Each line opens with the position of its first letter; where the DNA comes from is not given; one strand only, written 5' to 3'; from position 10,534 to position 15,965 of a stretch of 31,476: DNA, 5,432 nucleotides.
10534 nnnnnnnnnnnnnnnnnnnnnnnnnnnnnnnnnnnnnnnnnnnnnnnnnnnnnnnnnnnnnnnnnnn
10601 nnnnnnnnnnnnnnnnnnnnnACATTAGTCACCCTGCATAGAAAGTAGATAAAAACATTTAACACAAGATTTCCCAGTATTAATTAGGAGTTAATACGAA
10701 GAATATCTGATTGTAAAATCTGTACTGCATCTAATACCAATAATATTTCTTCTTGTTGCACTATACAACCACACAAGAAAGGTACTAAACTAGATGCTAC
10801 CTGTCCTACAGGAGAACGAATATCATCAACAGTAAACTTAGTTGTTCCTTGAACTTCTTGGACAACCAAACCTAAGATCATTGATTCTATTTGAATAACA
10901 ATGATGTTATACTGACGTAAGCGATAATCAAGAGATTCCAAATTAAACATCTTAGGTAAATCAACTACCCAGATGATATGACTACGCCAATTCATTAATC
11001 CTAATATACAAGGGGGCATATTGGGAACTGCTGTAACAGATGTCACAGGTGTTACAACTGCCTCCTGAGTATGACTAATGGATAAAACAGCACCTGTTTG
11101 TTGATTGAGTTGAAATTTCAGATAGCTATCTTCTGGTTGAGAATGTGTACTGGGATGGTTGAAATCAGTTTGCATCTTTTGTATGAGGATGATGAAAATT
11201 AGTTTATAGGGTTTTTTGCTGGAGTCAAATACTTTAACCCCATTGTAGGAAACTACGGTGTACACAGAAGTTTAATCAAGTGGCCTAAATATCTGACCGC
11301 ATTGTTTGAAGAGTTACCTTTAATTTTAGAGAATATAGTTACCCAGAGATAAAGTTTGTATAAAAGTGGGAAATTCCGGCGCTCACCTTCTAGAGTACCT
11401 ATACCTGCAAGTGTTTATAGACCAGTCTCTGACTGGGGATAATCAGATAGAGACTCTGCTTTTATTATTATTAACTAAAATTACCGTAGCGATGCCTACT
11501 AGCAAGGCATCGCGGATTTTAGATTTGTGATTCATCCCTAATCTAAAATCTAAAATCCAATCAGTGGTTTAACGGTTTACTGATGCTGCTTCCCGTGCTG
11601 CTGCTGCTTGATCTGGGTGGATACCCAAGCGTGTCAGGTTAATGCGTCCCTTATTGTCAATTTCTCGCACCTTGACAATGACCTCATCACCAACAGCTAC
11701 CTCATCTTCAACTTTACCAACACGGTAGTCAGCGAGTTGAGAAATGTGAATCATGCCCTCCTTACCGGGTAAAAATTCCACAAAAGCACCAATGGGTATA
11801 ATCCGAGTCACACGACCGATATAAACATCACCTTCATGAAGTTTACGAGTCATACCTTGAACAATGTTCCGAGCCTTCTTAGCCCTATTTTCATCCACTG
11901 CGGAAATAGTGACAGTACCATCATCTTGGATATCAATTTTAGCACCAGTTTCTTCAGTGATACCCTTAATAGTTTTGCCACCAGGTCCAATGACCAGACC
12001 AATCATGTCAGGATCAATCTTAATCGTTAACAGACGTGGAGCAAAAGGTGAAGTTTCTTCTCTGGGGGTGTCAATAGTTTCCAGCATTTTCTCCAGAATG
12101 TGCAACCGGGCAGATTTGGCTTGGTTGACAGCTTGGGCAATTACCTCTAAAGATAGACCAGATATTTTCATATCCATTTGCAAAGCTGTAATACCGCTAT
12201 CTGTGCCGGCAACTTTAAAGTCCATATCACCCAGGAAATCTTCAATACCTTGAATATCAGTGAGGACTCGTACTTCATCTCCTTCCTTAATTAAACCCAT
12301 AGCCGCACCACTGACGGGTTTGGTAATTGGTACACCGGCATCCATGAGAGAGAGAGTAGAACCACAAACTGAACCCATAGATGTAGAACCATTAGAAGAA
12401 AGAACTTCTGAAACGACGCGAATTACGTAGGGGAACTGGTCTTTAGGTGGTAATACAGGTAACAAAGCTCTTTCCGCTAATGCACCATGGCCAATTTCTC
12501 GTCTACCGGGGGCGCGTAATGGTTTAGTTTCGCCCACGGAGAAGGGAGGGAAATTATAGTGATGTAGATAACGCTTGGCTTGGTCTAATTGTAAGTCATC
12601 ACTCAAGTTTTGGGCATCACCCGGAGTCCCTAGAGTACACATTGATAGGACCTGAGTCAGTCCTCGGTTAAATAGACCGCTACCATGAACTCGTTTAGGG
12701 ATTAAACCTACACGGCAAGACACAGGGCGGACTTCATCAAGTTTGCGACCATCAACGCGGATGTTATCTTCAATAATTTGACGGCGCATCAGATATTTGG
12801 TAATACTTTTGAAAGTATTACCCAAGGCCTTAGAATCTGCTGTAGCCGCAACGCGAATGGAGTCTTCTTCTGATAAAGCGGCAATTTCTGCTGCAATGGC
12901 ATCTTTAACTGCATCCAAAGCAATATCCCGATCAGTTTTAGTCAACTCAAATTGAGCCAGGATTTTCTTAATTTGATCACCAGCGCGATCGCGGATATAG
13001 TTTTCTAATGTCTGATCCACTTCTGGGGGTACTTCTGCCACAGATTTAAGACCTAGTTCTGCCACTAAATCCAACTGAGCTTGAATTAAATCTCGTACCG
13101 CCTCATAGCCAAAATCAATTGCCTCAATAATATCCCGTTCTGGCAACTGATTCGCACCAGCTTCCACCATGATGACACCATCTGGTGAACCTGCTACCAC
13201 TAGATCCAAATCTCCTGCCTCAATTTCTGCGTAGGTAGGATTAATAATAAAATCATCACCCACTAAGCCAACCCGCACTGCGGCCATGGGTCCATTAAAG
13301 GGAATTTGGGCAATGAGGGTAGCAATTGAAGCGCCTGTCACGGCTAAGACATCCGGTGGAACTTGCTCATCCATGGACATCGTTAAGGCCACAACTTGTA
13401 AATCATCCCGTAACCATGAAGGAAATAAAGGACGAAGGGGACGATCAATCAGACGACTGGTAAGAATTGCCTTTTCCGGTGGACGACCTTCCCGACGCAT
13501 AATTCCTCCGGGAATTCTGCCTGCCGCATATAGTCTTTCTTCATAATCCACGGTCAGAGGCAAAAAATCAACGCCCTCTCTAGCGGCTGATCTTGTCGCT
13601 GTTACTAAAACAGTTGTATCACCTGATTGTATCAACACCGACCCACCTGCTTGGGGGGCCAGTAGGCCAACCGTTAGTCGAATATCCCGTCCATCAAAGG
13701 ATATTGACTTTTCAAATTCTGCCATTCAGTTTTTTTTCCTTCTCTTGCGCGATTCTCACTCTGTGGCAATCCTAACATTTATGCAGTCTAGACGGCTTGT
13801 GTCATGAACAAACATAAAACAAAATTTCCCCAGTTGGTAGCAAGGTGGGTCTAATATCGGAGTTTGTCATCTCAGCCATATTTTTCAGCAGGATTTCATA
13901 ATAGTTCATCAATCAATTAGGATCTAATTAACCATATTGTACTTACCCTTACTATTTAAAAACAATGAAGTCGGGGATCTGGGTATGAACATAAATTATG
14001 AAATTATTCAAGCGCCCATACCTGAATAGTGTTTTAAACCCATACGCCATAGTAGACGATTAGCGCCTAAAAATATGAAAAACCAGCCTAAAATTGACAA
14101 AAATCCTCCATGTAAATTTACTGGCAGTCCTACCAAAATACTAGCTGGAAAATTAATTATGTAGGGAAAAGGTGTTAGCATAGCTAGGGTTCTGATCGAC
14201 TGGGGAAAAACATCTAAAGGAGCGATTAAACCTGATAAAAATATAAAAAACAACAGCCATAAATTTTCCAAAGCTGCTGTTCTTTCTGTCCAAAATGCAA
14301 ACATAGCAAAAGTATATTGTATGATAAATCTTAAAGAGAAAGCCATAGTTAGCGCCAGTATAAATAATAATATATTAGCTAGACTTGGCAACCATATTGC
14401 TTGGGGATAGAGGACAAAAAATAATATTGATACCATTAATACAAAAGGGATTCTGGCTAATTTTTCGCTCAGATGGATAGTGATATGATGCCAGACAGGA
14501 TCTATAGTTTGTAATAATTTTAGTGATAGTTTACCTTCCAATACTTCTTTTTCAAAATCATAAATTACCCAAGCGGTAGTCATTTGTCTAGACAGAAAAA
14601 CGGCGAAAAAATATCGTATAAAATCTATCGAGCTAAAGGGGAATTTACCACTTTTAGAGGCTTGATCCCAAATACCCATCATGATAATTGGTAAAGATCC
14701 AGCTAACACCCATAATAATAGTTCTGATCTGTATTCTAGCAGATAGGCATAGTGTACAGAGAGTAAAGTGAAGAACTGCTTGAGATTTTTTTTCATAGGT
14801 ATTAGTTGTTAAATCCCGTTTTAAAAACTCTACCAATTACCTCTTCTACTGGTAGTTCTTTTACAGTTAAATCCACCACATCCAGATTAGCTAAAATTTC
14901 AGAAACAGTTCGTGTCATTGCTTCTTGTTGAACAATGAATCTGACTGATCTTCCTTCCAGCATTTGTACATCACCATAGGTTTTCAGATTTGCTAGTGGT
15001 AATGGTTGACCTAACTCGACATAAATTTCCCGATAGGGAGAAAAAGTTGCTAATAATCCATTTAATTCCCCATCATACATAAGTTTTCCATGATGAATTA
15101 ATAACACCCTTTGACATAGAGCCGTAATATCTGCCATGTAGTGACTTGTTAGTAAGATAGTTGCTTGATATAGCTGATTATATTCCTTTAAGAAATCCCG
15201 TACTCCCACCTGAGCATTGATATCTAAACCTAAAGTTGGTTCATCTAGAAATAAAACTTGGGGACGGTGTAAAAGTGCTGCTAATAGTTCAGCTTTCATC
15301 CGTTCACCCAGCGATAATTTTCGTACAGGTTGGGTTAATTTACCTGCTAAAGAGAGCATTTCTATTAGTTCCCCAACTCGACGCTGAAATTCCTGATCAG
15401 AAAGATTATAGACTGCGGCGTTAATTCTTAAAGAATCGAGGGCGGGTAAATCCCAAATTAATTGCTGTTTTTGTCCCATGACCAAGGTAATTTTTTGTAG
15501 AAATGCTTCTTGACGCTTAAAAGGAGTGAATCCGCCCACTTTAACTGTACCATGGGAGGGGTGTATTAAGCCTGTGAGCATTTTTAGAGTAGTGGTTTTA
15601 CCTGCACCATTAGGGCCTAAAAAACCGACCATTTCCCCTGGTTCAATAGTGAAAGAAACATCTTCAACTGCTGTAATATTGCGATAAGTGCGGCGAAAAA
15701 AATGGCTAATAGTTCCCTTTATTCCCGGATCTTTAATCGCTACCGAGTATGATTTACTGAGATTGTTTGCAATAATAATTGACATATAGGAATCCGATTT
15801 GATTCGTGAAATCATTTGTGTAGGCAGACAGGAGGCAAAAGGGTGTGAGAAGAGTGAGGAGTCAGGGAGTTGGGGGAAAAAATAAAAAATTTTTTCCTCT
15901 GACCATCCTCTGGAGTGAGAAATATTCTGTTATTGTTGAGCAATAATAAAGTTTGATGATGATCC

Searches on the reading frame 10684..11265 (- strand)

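Call 91: search_protein_families(library=pfam, proteins=[window:10684-11265:-], max_evalue=0.00001)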
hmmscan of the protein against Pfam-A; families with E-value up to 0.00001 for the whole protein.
window:10684-11265:- (193 aa): 1 family
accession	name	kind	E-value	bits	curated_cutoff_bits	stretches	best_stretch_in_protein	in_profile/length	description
PF01584.24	CheW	-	3.6e-26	91.9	23.5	1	48-186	2-136/138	CheW-like domain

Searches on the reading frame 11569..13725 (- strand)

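Call 91: search_protein_families(library=pfam, proteins=[window:11569-13725:-], max_evalue=0.00001)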
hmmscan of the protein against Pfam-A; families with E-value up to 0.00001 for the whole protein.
window:11569-13725:- (718 aa): 6 families
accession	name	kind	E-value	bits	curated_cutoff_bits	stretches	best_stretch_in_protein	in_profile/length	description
PF01138.27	RNase_PH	-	9.8e-51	172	25.5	2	12-142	2-130/130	3' exoribonuclease family, domain 1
PF03725.20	RNase_PH_C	-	8.2e-23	80.6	20.8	1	145-209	1-67/67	3' exoribonuclease family, domain 2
PF00575.29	S1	-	1.7e-15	57.6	22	1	629-698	2-72/74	S1 RNA binding domain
PF00013.35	KH_1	-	5.7e-15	55.3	21.5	1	567-623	3-65/66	KH domain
PF03726.19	PNPase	-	3.3e-13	50.4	24.6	1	240-328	2-81/81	Polyribonucleotide nucleotidyltransferase, RNA binding domain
PF22675.2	KH-I_KHDC4-BBP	-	8.9e-06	25.9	30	0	573-609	6-42/76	KHDC4/BBP-like, KH-domain type I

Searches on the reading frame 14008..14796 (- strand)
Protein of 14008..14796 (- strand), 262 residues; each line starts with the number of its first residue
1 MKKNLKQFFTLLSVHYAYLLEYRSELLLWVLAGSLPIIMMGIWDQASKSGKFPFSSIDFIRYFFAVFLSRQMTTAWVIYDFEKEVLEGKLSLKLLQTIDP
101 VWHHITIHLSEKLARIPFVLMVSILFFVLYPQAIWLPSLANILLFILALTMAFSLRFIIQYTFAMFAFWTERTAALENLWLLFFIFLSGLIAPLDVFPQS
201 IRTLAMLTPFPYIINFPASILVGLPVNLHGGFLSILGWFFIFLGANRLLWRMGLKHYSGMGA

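Call 91: search_protein_families(library=pfam, proteins=[window:14008-14796:-], max_evalue=0.00001)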
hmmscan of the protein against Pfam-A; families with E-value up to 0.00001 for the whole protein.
window:14008-14796:- (262 aa): 1 family
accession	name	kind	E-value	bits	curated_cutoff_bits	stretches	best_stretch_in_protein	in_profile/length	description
PF06182.17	ABC2_membrane_6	-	5.7e-14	52.9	22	1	52-261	24-229/229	ABC-2 family transporter protein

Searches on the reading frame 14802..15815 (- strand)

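Call 91: search_protein_families(library=pfam, proteins=[window:14802-15815:-], max_evalue=0.00001)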
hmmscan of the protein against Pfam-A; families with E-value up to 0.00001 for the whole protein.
window:14802-15815:- (337 aa): 2 families
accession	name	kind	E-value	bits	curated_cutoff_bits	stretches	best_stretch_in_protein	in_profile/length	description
PF00005.33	ABC_tran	-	1.2e-27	97.6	25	1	51-194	2-136/137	ABC transporter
PF13304.12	AAA_21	-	3.2e-12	47.5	27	1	121-225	183-298/304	AAA domain, putative AbiEii toxin, Type IV TA system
